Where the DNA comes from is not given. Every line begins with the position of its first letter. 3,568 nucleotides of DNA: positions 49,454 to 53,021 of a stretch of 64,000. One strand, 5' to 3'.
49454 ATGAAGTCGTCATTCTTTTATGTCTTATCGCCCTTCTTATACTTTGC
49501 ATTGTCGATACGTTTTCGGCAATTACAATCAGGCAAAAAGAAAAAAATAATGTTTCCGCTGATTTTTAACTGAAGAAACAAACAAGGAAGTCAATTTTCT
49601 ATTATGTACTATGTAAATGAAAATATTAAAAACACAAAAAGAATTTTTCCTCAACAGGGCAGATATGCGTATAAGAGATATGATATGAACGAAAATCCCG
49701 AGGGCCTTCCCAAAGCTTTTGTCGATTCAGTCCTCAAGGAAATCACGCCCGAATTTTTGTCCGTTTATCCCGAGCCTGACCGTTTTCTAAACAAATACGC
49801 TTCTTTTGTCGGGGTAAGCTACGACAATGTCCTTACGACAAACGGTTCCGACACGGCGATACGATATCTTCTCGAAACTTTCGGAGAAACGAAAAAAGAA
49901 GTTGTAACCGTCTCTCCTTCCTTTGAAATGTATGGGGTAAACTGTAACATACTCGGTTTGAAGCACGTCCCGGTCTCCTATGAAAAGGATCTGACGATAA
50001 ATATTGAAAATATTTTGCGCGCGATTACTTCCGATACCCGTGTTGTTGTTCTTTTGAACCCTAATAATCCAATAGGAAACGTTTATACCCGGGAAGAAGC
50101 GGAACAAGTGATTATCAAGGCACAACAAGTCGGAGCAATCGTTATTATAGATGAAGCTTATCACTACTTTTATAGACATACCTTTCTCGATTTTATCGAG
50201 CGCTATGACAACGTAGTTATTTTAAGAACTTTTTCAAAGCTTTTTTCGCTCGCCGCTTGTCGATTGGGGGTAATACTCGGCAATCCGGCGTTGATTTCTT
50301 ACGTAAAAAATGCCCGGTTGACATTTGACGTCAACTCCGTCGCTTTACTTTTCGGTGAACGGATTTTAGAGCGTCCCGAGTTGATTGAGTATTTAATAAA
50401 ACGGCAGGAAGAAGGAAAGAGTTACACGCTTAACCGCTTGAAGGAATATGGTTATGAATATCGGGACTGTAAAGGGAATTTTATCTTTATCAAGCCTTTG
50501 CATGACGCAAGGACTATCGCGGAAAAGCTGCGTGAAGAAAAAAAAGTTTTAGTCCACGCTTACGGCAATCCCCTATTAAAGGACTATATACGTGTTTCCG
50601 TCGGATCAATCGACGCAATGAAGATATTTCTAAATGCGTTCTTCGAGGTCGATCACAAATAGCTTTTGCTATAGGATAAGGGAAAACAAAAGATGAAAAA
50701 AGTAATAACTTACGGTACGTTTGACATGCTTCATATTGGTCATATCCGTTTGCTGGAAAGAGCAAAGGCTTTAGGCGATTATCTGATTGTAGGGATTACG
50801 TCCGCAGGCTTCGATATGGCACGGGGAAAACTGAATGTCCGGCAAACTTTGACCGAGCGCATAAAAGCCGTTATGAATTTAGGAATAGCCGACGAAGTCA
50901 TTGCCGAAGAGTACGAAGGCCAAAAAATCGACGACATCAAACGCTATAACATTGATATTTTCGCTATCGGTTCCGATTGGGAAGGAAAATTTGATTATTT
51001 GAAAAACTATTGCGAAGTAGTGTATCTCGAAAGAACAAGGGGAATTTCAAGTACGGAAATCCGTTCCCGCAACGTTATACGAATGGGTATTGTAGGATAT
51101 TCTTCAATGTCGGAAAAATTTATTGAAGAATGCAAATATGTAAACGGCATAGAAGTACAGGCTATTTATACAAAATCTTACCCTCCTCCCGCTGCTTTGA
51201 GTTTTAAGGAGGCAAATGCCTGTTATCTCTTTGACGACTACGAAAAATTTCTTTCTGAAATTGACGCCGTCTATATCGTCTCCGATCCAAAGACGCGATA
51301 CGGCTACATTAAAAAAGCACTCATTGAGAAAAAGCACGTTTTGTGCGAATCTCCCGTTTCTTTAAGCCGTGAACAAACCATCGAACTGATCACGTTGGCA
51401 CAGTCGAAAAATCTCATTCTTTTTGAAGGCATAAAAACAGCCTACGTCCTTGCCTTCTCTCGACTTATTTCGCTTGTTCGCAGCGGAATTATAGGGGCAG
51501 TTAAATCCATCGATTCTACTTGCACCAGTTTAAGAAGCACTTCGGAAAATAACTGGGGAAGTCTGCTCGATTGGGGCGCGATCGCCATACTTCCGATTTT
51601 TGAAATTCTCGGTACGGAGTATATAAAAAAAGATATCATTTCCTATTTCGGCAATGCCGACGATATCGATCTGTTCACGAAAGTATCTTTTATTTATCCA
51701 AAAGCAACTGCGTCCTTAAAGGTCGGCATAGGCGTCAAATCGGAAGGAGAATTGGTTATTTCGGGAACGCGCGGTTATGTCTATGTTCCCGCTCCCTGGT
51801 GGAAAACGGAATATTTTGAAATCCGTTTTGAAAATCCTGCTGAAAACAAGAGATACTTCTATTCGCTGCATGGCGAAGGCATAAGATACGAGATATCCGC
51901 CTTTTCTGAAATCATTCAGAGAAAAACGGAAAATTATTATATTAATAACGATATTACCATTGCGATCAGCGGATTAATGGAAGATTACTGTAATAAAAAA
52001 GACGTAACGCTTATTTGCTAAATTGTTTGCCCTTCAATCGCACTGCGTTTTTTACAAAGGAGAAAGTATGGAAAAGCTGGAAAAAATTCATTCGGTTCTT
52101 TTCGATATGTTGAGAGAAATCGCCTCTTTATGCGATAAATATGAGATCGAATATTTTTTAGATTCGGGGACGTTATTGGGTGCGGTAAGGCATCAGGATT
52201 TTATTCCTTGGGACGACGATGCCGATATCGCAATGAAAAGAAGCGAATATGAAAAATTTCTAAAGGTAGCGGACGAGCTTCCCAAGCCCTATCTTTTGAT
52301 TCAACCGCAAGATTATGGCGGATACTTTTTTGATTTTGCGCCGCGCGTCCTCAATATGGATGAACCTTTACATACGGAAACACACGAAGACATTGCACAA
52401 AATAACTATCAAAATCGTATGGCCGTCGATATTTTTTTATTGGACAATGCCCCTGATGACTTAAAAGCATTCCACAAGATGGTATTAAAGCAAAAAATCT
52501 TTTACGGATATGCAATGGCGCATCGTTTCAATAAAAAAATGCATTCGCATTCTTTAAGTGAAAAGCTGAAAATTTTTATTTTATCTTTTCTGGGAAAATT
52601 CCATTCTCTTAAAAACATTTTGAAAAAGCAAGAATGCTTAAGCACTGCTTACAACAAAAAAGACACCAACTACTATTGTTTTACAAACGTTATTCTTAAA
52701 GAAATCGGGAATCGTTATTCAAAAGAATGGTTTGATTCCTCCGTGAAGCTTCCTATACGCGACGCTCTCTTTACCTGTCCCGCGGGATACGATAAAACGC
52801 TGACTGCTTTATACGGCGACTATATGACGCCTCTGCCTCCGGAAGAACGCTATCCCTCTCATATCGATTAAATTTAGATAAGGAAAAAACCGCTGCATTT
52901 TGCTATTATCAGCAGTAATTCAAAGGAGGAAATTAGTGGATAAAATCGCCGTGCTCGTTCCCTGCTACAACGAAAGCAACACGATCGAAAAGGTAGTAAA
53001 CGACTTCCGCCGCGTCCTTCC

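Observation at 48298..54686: Low-GC glycan-decoration island predicted to make and transfer a CDP-activated amino-alcohol phosphate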

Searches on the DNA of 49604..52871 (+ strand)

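Call 79: search_dna_similar(query=window:49604-52871:+, collection=ecoli_genomes, mode=distant, max_evalue=0.00001, max_rows=10)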
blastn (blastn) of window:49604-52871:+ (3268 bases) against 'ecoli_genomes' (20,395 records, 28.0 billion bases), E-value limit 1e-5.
Records with a match: 1; places in all: 1; records where one place covers at least 80% of the query: 0.
Genomes with a match: 1 of 5426; with a place that covers at least 80% of the query: 0. Places per genome that has any: lowest 1, median 1, highest 1. On chromosomes: 1 places; on plasmids: 0.
Best place of each record, by identity: 60-80% 1.
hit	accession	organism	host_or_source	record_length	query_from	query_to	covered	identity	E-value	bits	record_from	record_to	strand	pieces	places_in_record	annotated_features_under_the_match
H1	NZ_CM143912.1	Escherichia coli strain E04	Homo sapiens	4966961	1090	1454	11%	68.6%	3e-27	135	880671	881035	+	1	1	Gfo/Idh/MocA family oxidoreductase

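Call 81: get_annotated_region(hit=H1, flank=12000)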
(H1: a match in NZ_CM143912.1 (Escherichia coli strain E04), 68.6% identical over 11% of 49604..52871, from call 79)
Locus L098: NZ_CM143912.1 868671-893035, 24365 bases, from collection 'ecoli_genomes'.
description: Escherichia coli strain E04 chromosome, whole genome shotgun sequence
organism: Escherichia coli strain E04 (NCBI taxid 562)
replicon: chromosome; assembly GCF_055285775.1
host: Homo sapiens; source: urine sample; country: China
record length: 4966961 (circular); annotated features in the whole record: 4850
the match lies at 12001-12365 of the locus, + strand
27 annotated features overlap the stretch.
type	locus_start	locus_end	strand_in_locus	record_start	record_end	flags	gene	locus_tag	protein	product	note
CDS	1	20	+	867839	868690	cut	-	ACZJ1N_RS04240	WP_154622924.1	PTS mannose transporter subunit IID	-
CDS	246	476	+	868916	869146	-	-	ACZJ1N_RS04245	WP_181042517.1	hypothetical protein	-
CDS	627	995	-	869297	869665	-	-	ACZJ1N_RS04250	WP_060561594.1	hypothetical protein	-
CDS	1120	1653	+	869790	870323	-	-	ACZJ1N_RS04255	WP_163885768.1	putative zinc ribbon protein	-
CDS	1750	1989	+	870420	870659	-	-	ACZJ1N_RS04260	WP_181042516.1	helix-turn-helix transcriptional regulator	-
CDS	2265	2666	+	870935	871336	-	-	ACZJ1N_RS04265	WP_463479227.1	putative zinc ribbon protein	-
CDS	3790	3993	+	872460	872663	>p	tssK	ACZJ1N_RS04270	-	type VI secretion system baseplate subunit TssK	frameshifted; incomplete; partial in the middle of a contig; missing C-terminus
CDS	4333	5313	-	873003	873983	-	-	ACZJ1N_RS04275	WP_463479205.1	IS5-like element ISKpn26 family transposase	-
CDS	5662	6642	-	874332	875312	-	-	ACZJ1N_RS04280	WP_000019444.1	IS5-like element ISKpn26 family transposase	-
CDS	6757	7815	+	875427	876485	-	rfbB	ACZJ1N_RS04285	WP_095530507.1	dTDP-glucose 4,6-dehydratase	-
CDS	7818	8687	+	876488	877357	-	rfbA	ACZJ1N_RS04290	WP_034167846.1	glucose-1-phosphate thymidylyltransferase RfbA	-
CDS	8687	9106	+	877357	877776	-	-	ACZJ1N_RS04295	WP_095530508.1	sugar 3,4-ketoisomerase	-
CDS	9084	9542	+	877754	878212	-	-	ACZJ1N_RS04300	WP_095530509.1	acyltransferase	-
CDS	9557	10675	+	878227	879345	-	-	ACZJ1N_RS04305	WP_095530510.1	DegT/DnrJ/EryC1/StrS family aminotransferase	-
CDS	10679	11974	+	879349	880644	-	-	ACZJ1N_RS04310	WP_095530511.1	CDP-glycerol glycerophosphotransferase family protein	-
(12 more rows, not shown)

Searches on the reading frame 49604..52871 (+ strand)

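Call 83: search_protein_families(library=ncbifam, proteins=[L098:14770-15417:+, L098:12001-13344:+], max_evalue=0.0001)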
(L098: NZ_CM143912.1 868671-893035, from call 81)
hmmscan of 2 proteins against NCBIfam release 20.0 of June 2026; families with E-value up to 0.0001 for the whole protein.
L098:14770-15417:+ (215 aa): 6 families
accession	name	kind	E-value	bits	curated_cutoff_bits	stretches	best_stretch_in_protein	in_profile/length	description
TIGR01490.1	HAD-SF-IB-hyp1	subfamily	1.3e-15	58.1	98.3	1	10-197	2-201/202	HAD-IB family hydrolase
TIGR01488.1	HAD-SF-IB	subfamily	5.4e-09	36.2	45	1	9-183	1-174/177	HAD-IB family phosphatase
NF052359.1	HolPaseNeis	equivalog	6.7e-07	29.2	400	1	8-196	2-204/221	histidinol-phosphatase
NF052360.1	HolPasePseu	equivalog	4.5e-05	23.2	280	0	8-195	2-200/218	histidinol-phosphatase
TIGR00338.1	serB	equivalog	5.1e-05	23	144.15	1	66-200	66-201/219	phosphoserine phosphatase SerB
TIGR01491.1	HAD-SF-IB-PSPlk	hypoth_equivalog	5.9e-05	22.9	151.9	1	91-201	85-197/201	phosphoserine phosphatase-like hydrolase, archaeal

L098:12001-13344:+ (447 aa): 16 families
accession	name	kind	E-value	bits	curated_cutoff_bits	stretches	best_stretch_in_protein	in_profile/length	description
TIGR01518.1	g3p_cytidyltrns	equivalog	3.3e-30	104.8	165.4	1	4-124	1-122/125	glycerol-3-phosphate cytidylyltransferase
TIGR04380.1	myo_inos_iolG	equivalog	6.4e-22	77.9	355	1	130-275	2-150/330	inositol 2-dehydrogenase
NF040723.1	UDP-GlcNAcDh_Arch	equivalog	6.6e-20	71.8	450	1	130-343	1-207/302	UDP-N-acetylglucosamine 3-dehydrogenase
NF041392.1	XylDh_Gfo6_Halo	equivalog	2e-16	59.7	350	1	130-416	17-317/350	D-xylose 1-dehydrogenase Gfo6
NF008607.0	PRK11579.1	subfamily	3.3e-15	55.9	330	1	130-343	5-220/346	oxidoreductase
TIGR00125.1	cyt_tran_rel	domain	1.1e-13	51.1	27.7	1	4-61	2-57/65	adenylyltransferase/cytidyltransferase family protein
NF052679.1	InsChiInosDhIolG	equivalog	9e-13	47.9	540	1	130-243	3-120/343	bifunctional inositol 2-dehydrogenase/D-chiro-inositol 1-dehydrogenase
NF058561.1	BT_2158_fam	equivalog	1.6e-12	46.7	750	1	130-276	39-183/487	glycoside 3-dehydrogenase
NF001985.0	PRK00777.1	subfamily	2.7e-12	47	104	1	1-81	4-82/157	pantetheine-phosphate adenylyltransferase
NF052479.1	LevoglcsnDh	equivalog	2.7e-12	46.1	650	1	175-277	57-161/386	levoglucosan dehydrogenase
NF007574.0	PRK10206.1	equivalog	4e-09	36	352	1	162-342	36-217/345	oxidoreductase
TIGR02199.1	rfaE_dom_II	equivalog_domain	1.5e-08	34.6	181.5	1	3-96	13-106/144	D-glycero-beta-D-manno-heptose 1-phosphate adenylyltransferase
NF002250.0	PRK01170.1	subfamily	3.8e-07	29.9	489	1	3-48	2-47/322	bifunctional pantetheine-phosphate adenylyltransferase/NTP phosphatase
NF058563.1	BT_2159_fam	equivalog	2.2e-06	26.9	650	1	130-303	1-174/350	disaccharide 3-dehydrogenase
NF008454.0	PRK11316.1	equivalog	5.9e-06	25.2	521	1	3-39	342-378/475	bifunctional D-glycero-beta-D-manno-heptose-7-phosphate kinase/D-glycero-beta-D-manno-heptose 1-phosphate adenylyltransferase HldE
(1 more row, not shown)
